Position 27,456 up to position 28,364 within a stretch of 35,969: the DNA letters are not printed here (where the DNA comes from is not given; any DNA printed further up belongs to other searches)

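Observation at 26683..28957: Translationally coupled YqcI/YcgG - DUF1989 - membrane GT2 operon: candidate undescribed pathway linking guanidine-type N chemistry to an envelope glycosyltransferase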

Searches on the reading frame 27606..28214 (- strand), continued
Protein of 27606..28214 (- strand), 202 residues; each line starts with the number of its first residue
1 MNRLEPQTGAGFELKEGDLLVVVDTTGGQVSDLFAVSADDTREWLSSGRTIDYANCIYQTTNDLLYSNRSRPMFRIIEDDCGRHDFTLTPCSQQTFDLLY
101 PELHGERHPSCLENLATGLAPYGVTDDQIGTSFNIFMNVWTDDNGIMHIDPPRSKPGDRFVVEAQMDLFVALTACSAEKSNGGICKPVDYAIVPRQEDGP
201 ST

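Call 61: search_protein_families(library=ncbifam, proteins=[L166:5582-7042:+, L140:2457-3917:+, L134:354-1847:-], max_evalue=0.00001)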
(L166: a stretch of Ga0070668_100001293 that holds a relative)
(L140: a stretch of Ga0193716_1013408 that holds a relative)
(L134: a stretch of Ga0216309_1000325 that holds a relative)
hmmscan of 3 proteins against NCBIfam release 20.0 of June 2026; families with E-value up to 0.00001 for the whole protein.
L166:5582-7042:+ (486 aa): 7 families
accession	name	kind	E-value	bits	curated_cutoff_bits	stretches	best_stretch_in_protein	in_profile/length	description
NF052646.1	DABADecarRhbB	equivalog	5.5e-60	203.3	900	1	54-469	71-473/491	L-2,4-diaminobutyrate decarboxylase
TIGR03799.1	NOD_PanD_pyr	equivalog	6.7e-42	143.6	606.1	1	44-420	52-444/522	pyridoxal-dependent aspartate 1-decarboxylase PanP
TIGR03812.1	tyr_de_CO2_Arch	equivalog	3.8e-17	62.2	299.4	1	118-415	57-328/375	tyrosine decarboxylase MfnA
NF002748.0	PRK02769.1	equivalog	1.2e-16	60.4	305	1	183-409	113-327/382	histidine decarboxylase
TIGR03811.1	tyr_de_CO2_Ent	equivalog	1.6e-14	53.3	905.3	1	178-278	219-325/608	tyrosine decarboxylase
TIGR03531.1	selenium_SpcS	equivalog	4.8e-08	32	224.85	1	190-331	161-300/444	O-phosphoseryl-tRNA(Sec) selenium transferase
TIGR01788.1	Glu-decarb-GAD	equivalog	2.5e-06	26.5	380.4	1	110-415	70-366/431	glutamate decarboxylase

L140:2457-3917:+ (486 aa): 7 families
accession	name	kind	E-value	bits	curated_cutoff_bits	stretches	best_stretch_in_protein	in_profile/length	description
NF052646.1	DABADecarRhbB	equivalog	2.3e-59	201.3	900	1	53-457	70-461/491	L-2,4-diaminobutyrate decarboxylase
TIGR03799.1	NOD_PanD_pyr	equivalog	4.8e-42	144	606.1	1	54-417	63-441/522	pyridoxal-dependent aspartate 1-decarboxylase PanP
NF002748.0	PRK02769.1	equivalog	7.1e-17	61.1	305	1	183-409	113-327/382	histidine decarboxylase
TIGR03812.1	tyr_de_CO2_Arch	equivalog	3.1e-16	59.2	299.4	1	118-413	57-326/375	tyrosine decarboxylase MfnA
TIGR03811.1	tyr_de_CO2_Ent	equivalog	4.8e-14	51.7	905.3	1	178-278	219-325/608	tyrosine decarboxylase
TIGR03531.1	selenium_SpcS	equivalog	1.1e-06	27.6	224.85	1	189-331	160-300/444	O-phosphoseryl-tRNA(Sec) selenium transferase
TIGR01788.1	Glu-decarb-GAD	equivalog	2e-06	26.8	380.4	1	236-416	186-367/431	glutamate decarboxylase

L134:354-1847:- (497 aa): 6 families
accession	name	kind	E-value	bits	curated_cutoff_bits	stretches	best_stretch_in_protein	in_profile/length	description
NF052646.1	DABADecarRhbB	equivalog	5.9e-62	209.8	900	1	62-479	71-472/491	L-2,4-diaminobutyrate decarboxylase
TIGR03799.1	NOD_PanD_pyr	equivalog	8.9e-40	136.5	606.1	1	63-424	64-439/522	pyridoxal-dependent aspartate 1-decarboxylase PanP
TIGR03812.1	tyr_de_CO2_Arch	equivalog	7.7e-20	71.1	299.4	1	126-423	57-327/375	tyrosine decarboxylase MfnA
TIGR03811.1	tyr_de_CO2_Ent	equivalog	1.4e-15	56.8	905.3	1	195-285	230-325/608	tyrosine decarboxylase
NF002748.0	PRK02769.1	equivalog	3.4e-14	52.3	305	1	181-318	104-240/382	histidine decarboxylase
TIGR01788.1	Glu-decarb-GAD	equivalog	3e-07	29.5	380.4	1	106-424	58-366/431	glutamate decarboxylase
